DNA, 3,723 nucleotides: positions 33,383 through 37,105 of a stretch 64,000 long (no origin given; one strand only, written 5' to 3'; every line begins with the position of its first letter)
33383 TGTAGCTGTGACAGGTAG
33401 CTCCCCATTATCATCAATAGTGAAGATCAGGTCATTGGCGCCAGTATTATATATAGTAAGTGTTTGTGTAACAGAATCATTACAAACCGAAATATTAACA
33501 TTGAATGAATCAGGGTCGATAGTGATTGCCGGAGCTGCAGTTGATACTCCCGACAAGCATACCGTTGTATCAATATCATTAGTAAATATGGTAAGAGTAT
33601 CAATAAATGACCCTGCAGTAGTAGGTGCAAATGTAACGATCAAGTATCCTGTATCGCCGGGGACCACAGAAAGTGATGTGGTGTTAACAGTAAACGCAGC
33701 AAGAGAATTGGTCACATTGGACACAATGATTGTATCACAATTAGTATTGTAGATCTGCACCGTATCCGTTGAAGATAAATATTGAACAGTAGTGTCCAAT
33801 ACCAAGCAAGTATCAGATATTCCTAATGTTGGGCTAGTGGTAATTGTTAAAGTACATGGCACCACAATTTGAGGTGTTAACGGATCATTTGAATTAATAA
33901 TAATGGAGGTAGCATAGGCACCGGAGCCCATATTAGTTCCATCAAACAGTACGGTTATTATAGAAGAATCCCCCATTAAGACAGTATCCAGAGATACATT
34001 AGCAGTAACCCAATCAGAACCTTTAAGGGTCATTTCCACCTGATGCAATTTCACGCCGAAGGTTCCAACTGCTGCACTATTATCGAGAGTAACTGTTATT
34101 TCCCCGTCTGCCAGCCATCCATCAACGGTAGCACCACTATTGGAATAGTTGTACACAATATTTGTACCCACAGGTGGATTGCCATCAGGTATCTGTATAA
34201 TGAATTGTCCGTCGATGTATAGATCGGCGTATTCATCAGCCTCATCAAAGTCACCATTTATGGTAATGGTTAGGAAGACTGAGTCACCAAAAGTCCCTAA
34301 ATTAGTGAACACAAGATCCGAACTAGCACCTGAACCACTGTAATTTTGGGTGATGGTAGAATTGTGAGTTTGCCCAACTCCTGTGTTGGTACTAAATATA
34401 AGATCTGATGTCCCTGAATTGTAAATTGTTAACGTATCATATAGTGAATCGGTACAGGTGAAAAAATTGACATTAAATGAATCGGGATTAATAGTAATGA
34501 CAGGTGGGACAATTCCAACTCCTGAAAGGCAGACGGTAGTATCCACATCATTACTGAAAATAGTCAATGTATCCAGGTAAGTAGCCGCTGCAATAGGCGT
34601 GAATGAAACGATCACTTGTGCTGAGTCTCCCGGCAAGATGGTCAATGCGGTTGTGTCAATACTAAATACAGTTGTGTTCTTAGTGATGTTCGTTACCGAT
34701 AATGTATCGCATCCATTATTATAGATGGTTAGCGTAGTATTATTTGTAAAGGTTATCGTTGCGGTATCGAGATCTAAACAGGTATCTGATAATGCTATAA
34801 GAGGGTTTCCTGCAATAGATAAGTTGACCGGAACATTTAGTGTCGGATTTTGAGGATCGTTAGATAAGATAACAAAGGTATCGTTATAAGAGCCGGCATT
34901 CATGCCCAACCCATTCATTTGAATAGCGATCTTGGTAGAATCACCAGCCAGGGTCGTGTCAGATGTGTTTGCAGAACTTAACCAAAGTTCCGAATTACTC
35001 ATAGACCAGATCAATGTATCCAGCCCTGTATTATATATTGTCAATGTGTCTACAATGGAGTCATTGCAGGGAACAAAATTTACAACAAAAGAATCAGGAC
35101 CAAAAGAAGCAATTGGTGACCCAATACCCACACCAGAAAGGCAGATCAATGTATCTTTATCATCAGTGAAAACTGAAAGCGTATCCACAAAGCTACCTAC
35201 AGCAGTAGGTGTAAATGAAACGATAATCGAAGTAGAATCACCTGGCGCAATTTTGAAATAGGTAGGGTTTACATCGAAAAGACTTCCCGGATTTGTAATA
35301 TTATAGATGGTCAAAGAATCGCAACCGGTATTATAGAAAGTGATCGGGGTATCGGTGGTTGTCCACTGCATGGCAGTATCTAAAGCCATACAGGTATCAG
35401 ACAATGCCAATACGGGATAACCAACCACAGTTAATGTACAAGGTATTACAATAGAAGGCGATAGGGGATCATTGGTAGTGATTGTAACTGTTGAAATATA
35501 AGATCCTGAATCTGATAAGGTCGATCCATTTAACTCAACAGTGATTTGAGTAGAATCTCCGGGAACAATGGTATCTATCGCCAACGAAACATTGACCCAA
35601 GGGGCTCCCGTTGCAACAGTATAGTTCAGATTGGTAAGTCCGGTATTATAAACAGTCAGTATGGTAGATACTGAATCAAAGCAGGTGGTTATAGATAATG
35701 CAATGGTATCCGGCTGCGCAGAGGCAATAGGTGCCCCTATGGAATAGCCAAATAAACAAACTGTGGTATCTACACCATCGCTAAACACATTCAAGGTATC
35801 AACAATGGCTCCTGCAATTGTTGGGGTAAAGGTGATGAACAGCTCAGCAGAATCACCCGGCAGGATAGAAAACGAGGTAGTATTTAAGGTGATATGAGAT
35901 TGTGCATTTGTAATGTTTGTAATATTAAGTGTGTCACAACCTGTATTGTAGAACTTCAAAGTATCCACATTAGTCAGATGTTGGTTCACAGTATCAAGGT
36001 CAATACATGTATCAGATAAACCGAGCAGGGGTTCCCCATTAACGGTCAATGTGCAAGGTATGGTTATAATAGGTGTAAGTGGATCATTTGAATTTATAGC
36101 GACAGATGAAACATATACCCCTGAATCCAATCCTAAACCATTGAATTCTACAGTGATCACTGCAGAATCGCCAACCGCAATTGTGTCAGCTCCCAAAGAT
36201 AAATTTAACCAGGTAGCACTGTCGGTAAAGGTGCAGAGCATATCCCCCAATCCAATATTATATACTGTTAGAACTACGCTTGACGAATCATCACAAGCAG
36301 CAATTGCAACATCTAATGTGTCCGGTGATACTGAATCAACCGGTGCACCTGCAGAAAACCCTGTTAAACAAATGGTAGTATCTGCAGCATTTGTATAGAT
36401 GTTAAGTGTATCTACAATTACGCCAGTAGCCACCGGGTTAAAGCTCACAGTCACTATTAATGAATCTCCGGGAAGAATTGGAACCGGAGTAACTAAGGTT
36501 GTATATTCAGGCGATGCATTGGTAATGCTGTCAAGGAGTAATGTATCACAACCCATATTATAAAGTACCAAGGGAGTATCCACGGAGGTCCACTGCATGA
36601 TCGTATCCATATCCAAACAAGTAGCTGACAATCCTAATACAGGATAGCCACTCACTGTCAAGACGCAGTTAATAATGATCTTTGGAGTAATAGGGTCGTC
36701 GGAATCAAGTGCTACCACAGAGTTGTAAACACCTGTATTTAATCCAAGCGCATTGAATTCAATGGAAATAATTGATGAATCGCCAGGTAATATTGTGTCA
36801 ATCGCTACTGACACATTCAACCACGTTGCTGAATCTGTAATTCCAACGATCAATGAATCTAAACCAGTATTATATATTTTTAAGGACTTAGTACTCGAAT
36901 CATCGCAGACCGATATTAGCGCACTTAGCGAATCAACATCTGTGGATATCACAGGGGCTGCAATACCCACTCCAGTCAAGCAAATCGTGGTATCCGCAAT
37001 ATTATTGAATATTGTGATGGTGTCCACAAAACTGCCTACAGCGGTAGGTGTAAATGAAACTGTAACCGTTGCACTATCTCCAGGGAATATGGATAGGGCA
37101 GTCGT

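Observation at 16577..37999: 21.4-kb gene: a 17-unit beta-sandwich-like stalk whose same loop is repeatedly used to host nested foreign domains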

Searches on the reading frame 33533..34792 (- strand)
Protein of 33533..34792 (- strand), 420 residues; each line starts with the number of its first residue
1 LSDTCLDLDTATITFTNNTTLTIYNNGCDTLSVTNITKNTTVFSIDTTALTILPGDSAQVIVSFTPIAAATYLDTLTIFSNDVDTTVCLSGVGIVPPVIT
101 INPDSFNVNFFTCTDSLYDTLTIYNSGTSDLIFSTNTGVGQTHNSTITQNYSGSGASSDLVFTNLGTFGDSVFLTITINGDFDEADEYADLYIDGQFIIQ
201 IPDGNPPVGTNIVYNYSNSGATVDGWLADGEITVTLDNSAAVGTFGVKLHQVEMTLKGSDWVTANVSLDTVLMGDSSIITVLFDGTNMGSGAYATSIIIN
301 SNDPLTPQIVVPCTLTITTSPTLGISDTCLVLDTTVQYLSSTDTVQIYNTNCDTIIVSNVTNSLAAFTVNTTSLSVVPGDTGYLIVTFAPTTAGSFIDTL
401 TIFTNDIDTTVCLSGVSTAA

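Call 60: predict_structure(alignment_id=A6)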
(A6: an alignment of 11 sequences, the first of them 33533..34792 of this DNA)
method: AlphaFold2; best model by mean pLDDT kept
length: 420 residues; sequences in the alignment: 11
mean_pLDDT: 69.5   pTM: 0.42
mean pLDDT of the five models: 69.5, 68.0, 67.3, 65.5, 65.4
residues with pLDDT >= 90: 9; 70-90: 226; 50-70: 150; < 50: 35
segments of 3 or more residues with pLDDT < 50: 1-3, 112-114, 319-339
pLDDT, mean of each block of 10 residues (from residue 1): 50 59 72 81 82 82 70 79 74 73 81 62 85 75 67 68 68 71 65 86 72 74 74 81 55 61 74 85 67 76 83 67 31 39 61 65 76 70 72 66 66 55
secondary structure, 60 per line:
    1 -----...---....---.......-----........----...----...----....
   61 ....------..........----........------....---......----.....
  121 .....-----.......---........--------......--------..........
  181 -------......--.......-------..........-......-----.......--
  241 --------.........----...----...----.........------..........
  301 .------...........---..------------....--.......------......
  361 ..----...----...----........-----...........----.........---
elements in order: E6-8 E12-15 E19-25 E31-38 E43-45 E50-52 E57-64 E71-80 E85-92 E99-102 E106-111 E116-125 E131-137 E141-148 E157-162 E171-180 E188-193 E196-202 E210-219 H221-226 E232-238 E249-257 E262-264 E269-271 E276-284 E291-301 E308-318 E336-339 E342-348 E355-362 E367-369 E374-376 E381-388 E394-404 E409-417

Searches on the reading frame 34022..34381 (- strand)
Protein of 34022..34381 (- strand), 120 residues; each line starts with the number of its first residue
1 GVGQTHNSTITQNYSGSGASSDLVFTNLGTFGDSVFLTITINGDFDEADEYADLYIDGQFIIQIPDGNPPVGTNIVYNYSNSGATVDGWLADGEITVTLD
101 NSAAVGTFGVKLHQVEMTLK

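Call 11: search_protein_families(library=pfam, proteins=[window:34022-34381:-], max_evalue=1)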
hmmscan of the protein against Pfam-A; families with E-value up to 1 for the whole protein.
window:34022-34381:- (120 aa): 1 family
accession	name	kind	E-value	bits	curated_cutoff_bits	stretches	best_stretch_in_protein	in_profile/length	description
PF16139.11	DUF4847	-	0.063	13.6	25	0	3-58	60-114/147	Domain of unknown function (DUF4847)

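Call 12: search_protein_families(library=ncbifam, proteins=[window:34022-34381:-], max_evalue=1)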
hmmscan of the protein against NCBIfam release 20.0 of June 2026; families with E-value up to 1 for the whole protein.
window:34022-34381:- (120 aa): 0 families

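Call 17: find_homologous_proteins(query=A1, max_evalue=0.001)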
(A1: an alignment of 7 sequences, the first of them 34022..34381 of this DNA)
Query A1 (7 sequences): 1945 candidates shared short words with the query, none scored E <= 0.001.

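Call 18: search_solved_structures(query=A1, max_evalue=1)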
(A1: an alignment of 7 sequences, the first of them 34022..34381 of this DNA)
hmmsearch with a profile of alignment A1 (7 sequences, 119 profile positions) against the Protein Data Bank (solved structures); distinct sequences matched with E-value up to 1: 1.
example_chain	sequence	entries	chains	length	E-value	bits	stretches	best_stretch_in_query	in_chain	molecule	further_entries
3l2n_A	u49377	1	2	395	0.69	12.8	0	47-101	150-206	Peptidase M14, carboxypeptidase A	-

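Call 32: search_protein_representatives(alignment_id=A1)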
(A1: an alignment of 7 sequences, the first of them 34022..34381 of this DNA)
Query: 7 sequences, 119 profile positions. Proteins with E-value up to 0.001 (for the whole library): 316; up to 1e-10: 174; up to 1e-30: 35. The best 150 are listed.
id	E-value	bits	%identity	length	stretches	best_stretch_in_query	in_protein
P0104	1.8e-127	434.2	-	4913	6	11-116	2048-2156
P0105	1.4e-103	357.1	-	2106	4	2-117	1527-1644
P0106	8.0e-97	335.3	-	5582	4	6-117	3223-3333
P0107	3.8e-79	278.3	-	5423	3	2-116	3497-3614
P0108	2.2e-72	256.5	-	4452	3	2-118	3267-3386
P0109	7.5e-72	254.8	-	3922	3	5-118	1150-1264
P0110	5.9e-64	229.3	-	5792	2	4-115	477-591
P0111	6.6e-57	206.5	-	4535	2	5-118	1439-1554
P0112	2.2e-56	204.8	-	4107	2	3-117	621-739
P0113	5.5e-52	190.6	-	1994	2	4-117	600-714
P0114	4.9e-50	184.4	-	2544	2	1-118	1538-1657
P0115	7.1e-49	180.6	-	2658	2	3-118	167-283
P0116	8.8e-48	177.1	-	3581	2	4-116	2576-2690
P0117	5.2e-43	161.7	-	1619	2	4-116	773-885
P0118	8.4e-43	161.0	-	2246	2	5-117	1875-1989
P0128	5.9e-36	138.9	-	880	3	4-117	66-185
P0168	2.3e-22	95.0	-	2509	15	9-117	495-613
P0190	5.7e-20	87.4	-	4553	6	13-117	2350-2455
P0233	3.0e-14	68.9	-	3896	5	10-117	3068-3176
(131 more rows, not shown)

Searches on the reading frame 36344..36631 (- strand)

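Call 11: search_protein_families(library=pfam, proteins=[window:36344-36631:-], max_evalue=1)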
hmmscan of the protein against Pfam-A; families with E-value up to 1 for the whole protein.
window:36344-36631:- (96 aa): 5 families
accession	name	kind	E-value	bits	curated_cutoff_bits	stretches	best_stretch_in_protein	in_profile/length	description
PF07610.17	DUF1573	-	5.7e-07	29.9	26.1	1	4-89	6-92/98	Protein of unknown function (DUF1573)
PF22544.2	HYDIN_VesB_CFA65-like_Ig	-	6.8e-06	26.7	25.5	1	4-88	8-94/100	HYDIN/CFA65/VesB-like, Ig-like domain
PF21683.3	GpP-like_1st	-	0.0094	16.3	27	1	35-91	33-83/85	Mu phage baseplate assembly protein GpP-like, N-terminal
PF15780.11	ASH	-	0.011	16.3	27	1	36-82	46-92/98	Abnormal spindle-like microcephaly-assoc'd, ASPM-SPD-2-Hydin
PF22073.2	Cep192_D4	-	0.014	16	35.5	1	49-92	63-110/112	Cep192 domain 4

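Call 12: search_protein_families(library=ncbifam, proteins=[window:36344-36631:-], max_evalue=1)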
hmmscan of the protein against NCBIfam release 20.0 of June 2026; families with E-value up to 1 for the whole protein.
window:36344-36631:- (96 aa): 2 families
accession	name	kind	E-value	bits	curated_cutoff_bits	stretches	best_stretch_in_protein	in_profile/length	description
NF012200.0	choice_anch_D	domain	0.00012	22.6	45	1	16-85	34-108/108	choice-of-anchor D domain-containing protein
TIGR02455.1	TreS_stutzeri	equivalog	0.07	11.3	719.4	1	50-95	602-647/689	maltose alpha-D-glucosyltransferase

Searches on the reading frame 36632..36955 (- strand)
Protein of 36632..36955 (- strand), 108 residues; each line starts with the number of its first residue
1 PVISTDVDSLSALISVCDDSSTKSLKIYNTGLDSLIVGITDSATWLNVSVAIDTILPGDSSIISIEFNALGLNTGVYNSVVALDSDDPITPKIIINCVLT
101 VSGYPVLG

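Call 11: search_protein_families(library=pfam, proteins=[window:36632-36955:-], max_evalue=1)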
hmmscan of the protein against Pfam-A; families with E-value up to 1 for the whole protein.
window:36632-36955:- (108 aa): 4 families
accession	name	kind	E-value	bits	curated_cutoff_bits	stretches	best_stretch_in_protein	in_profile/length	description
PF22544.2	HYDIN_VesB_CFA65-like_Ig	-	3.5e-05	24.4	25.5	1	14-87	12-88/100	HYDIN/CFA65/VesB-like, Ig-like domain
PF07610.17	DUF1573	-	0.0091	16.4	26.1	1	20-81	18-79/98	Protein of unknown function (DUF1573)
PF19190.6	BACON_2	-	0.0091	16.3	25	1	12-89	10-87/94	Viral BACON domain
PF01801.21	Cytomega_gL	-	0.17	11.7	25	1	15-84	107-176/211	Cytomegalovirus glycoprotein L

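Call 12: search_protein_families(library=ncbifam, proteins=[window:36632-36955:-], max_evalue=1)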
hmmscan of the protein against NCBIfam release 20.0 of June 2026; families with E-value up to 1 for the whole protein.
window:36632-36955:- (108 aa): 2 families
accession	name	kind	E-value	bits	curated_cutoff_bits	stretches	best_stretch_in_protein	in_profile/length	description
NF012200.0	choice_anch_D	domain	0.045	14.3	45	1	19-88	34-106/108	choice-of-anchor D domain-containing protein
NF041425.1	OS_HP2_seleno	subfamily_domain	0.078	13.3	100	1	24-96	20-92/98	OS_HP2 family (seleno)protein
